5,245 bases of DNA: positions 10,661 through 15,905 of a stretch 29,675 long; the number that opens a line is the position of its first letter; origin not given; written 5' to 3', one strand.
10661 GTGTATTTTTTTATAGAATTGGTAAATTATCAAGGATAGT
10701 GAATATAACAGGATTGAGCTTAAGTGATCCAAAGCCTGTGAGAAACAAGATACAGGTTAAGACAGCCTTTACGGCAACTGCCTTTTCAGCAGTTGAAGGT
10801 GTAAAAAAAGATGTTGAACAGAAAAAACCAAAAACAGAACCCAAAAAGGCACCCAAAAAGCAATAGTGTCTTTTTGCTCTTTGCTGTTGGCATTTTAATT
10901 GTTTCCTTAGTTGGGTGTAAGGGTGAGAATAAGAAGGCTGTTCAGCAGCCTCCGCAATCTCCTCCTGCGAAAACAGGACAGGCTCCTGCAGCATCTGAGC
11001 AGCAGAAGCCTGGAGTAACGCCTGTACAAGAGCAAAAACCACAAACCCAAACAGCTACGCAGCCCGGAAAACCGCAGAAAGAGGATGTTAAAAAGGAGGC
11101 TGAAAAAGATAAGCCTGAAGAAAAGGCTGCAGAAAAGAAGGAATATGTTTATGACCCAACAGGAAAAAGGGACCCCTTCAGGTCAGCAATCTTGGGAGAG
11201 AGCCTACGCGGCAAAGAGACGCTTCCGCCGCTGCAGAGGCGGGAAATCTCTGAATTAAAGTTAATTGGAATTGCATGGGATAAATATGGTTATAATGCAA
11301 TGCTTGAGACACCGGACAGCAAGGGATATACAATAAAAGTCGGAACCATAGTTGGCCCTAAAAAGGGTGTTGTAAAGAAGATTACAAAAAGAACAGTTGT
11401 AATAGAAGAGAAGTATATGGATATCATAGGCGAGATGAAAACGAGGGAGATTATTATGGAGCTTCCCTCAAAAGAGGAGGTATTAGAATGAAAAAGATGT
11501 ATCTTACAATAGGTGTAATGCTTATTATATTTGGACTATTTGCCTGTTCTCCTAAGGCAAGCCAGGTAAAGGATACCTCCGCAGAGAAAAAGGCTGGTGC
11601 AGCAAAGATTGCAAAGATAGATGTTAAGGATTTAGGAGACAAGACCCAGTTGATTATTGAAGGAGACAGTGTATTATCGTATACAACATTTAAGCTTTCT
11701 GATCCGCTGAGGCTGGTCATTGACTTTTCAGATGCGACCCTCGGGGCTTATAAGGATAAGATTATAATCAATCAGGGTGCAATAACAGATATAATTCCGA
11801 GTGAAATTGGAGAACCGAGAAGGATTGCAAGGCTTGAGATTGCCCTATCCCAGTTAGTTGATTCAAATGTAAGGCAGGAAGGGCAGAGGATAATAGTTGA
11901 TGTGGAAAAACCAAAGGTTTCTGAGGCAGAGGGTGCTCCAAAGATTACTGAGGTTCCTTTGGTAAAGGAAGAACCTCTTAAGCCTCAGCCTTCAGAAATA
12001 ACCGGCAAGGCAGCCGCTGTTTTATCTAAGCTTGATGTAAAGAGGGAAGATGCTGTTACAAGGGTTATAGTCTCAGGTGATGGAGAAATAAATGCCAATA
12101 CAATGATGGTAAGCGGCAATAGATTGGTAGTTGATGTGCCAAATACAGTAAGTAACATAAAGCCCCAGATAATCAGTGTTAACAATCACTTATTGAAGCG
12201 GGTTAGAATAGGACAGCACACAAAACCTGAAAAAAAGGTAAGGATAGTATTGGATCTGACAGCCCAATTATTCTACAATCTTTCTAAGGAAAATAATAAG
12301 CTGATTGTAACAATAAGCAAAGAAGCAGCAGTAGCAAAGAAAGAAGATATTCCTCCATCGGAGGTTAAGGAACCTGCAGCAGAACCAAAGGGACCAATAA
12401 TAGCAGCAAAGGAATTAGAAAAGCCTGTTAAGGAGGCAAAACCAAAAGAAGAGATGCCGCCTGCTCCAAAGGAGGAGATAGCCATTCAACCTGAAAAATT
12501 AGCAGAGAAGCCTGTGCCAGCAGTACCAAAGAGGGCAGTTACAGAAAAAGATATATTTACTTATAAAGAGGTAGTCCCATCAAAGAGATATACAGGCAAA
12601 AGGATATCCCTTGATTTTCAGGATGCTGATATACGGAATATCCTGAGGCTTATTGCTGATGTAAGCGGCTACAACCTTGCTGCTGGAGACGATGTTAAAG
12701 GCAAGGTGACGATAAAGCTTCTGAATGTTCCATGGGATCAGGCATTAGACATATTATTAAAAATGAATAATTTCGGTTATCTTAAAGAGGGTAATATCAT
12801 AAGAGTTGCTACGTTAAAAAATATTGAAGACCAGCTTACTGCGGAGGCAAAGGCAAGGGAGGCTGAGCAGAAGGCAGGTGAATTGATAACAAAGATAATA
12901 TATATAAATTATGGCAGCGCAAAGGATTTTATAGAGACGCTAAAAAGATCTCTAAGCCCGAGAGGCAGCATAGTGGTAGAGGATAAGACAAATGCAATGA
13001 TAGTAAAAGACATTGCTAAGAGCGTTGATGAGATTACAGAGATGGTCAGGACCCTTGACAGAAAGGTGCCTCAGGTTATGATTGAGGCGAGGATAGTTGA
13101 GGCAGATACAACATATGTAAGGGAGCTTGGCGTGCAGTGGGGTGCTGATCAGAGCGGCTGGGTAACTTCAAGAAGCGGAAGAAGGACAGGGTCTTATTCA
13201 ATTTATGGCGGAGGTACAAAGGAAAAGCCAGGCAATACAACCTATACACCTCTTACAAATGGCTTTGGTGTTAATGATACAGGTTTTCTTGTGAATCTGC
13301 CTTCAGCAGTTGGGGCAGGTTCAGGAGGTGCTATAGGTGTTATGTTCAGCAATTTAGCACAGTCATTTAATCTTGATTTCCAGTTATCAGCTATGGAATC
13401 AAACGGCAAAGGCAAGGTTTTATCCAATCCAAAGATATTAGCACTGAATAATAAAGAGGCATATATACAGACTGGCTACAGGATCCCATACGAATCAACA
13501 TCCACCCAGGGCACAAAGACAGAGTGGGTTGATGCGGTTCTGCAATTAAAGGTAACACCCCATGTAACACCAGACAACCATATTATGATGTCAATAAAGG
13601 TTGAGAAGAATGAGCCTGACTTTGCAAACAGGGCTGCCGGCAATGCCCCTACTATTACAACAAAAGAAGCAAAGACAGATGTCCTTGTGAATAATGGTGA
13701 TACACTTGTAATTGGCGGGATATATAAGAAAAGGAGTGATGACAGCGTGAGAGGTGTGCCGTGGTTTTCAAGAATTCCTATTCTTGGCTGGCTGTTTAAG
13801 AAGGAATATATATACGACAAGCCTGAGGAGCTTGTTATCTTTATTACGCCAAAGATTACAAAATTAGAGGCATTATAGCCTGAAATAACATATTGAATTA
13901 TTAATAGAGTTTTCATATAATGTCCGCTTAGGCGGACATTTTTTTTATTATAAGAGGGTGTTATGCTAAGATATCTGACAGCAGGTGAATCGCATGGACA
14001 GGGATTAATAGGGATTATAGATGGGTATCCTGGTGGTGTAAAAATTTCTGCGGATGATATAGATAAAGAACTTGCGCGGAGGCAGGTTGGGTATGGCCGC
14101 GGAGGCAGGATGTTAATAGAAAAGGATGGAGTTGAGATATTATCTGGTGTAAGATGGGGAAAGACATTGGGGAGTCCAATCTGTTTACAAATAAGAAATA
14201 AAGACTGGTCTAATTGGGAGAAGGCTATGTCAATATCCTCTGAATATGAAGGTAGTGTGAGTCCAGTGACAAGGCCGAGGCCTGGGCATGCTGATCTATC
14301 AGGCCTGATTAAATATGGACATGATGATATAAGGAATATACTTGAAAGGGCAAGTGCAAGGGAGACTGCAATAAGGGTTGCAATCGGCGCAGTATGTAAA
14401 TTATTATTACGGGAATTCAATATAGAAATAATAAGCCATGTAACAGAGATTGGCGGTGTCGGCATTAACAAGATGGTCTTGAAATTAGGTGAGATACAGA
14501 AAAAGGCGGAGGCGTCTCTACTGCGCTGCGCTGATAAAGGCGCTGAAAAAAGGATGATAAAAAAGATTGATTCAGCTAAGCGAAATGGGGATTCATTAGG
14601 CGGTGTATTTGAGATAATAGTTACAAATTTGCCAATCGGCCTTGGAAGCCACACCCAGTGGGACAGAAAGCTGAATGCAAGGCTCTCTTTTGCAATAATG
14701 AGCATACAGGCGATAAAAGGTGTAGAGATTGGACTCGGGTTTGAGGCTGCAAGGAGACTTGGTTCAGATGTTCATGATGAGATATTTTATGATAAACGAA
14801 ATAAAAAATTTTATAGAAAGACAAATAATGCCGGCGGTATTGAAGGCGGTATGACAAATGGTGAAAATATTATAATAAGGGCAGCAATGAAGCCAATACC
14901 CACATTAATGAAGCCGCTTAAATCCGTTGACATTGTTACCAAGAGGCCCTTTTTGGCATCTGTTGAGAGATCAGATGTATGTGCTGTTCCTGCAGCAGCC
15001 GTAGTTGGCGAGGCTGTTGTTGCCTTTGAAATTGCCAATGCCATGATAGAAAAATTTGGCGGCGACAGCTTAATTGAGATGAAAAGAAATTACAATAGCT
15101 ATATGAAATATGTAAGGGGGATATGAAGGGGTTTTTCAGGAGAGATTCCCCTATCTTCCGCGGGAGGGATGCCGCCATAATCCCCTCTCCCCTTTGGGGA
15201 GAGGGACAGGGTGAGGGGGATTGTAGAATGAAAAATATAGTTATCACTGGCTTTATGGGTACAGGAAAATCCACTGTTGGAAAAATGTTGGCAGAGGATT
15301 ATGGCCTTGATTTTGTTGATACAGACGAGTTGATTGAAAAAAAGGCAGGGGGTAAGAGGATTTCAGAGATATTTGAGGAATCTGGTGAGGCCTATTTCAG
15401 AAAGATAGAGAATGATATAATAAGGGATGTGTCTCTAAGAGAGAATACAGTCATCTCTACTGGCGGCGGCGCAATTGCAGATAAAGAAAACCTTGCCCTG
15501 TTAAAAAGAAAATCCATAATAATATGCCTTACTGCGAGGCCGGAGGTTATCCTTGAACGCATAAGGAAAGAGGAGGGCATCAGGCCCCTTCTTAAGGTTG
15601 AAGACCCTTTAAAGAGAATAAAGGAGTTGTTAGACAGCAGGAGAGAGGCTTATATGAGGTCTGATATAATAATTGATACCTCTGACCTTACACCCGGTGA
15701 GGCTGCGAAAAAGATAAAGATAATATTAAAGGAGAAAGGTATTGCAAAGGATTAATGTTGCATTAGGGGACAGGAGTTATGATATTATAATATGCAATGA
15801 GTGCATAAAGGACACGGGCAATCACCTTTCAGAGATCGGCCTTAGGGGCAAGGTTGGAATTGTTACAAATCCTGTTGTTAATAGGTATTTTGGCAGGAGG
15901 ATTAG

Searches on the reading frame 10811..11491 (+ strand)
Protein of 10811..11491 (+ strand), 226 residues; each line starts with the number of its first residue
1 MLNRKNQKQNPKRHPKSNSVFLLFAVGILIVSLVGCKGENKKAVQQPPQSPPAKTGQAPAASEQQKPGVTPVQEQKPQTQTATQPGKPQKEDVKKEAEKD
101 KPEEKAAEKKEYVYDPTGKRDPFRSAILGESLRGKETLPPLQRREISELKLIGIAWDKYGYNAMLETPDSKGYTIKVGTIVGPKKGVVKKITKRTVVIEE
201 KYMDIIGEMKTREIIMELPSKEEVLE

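Call 4: search_protein_families(library=pfam, proteins=[window:10811-11491:+])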
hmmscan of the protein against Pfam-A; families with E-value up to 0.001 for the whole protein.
window:10811-11491:+ (226 aa): 1 family
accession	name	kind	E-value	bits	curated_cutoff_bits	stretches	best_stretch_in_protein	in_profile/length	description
PF04351.19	PilP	-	5.5e-09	36.6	25.6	1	94-218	11-146/146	Pilus assembly protein, PilP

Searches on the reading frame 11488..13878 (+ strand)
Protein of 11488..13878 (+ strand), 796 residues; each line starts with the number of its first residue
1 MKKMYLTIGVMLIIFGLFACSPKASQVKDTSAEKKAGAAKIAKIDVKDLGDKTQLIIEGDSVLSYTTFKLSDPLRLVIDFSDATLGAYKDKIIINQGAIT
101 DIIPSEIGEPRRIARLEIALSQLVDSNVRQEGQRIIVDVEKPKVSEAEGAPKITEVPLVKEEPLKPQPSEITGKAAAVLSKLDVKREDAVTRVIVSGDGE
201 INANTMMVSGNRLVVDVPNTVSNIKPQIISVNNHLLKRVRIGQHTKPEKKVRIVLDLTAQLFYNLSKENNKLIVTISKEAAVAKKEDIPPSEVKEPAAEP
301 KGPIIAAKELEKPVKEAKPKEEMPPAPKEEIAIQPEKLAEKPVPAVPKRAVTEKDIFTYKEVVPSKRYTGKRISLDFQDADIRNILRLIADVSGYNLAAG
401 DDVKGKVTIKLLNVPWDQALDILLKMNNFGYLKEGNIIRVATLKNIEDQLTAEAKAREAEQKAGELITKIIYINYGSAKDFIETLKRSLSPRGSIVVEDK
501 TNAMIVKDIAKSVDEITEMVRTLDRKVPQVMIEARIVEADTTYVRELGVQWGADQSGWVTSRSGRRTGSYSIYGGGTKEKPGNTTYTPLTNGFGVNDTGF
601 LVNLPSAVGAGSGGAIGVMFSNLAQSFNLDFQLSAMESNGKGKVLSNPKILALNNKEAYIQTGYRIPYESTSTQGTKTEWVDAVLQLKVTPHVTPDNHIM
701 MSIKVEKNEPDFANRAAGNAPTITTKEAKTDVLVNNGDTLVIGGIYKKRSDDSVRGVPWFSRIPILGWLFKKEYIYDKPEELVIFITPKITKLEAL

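Call 4: search_protein_families(library=pfam, proteins=[window:11488-13878:+])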
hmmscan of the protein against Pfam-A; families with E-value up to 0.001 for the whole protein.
window:11488-13878:+ (796 aa): 5 families
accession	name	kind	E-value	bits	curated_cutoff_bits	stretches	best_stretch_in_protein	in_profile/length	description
PF00263.26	Secretin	-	5.8e-50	169.6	27.5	1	635-791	1-168/169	Bacterial type II and III secretion system protein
PF11741.13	AMIN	-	4.4e-20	72.1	20.5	2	182-275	2-100/101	AMIN domain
PF03958.22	Secretin_N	-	2.7e-12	47.2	28.2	1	468-529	1-69/69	Bacterial type II/III secretion system short domain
PF07660.19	STN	-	2.2e-10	40.6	28.4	1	395-440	1-49/52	Secretin and TonB N terminus short domain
PF21305.2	type_II_gspD_N0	-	1e-06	28.9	27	1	375-440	1-71/71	GspD-like, N0 domain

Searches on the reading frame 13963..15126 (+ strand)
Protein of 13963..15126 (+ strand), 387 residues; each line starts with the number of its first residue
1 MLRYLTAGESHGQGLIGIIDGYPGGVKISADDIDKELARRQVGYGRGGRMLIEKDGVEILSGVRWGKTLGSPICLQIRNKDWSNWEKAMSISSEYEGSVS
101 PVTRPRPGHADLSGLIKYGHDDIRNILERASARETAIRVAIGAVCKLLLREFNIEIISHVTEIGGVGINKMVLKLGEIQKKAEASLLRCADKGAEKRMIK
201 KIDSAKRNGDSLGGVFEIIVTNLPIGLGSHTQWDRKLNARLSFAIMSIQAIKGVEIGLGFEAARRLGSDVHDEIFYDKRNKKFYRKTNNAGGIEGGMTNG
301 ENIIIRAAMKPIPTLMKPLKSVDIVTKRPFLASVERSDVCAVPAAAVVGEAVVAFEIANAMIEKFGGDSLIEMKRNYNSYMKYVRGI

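Call 4: search_protein_families(library=pfam, proteins=[window:13963-15126:+])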
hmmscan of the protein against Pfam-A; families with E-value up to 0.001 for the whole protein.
window:13963-15126:+ (387 aa): 1 family
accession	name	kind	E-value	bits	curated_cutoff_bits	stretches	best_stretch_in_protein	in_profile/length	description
PF01264.26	Chorismate_synt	-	6.6e-123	410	27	1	2-362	1-327/327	Chorismate synthase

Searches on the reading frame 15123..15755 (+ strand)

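Call 4: search_protein_families(library=pfam, proteins=[window:15123-15755:+])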
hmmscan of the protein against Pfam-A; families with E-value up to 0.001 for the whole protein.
window:15123-15755:+ (210 aa): 9 families
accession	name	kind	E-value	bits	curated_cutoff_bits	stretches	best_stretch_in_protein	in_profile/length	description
PF01202.28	SKI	-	2.4e-45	154.9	22.1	1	45-199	1-155/159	Shikimate kinase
PF13189.12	Cytidylate_kin2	-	4.4e-08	33.9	28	1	39-111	2-97/176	Cytidylate kinase-like family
PF13238.12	AAA_18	-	7.3e-08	33.4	29.4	1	39-151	1-112/128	AAA domain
PF03668.21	RapZ-like_N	-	1.3e-06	28.7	25.4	1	36-203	1-155/158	RapZ-like N-terminal domain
PF13207.12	AAA_17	-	9.4e-06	26.4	27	1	42-151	1-123/136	AAA domain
PF13671.12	AAA_33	-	8.5e-05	23.3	27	1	39-101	2-64/143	AAA domain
PF01121.26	CoaE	-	0.00017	21.7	27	1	39-93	3-58/180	Dephospho-CoA kinase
PF01712.25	dNK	-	0.00019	21.7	27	0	39-74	1-34/203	Deoxynucleoside kinase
PF00004.35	AAA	-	0.00084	20.2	21.2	0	40-86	2-52/131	ATPase family associated with various cellular activities (AAA)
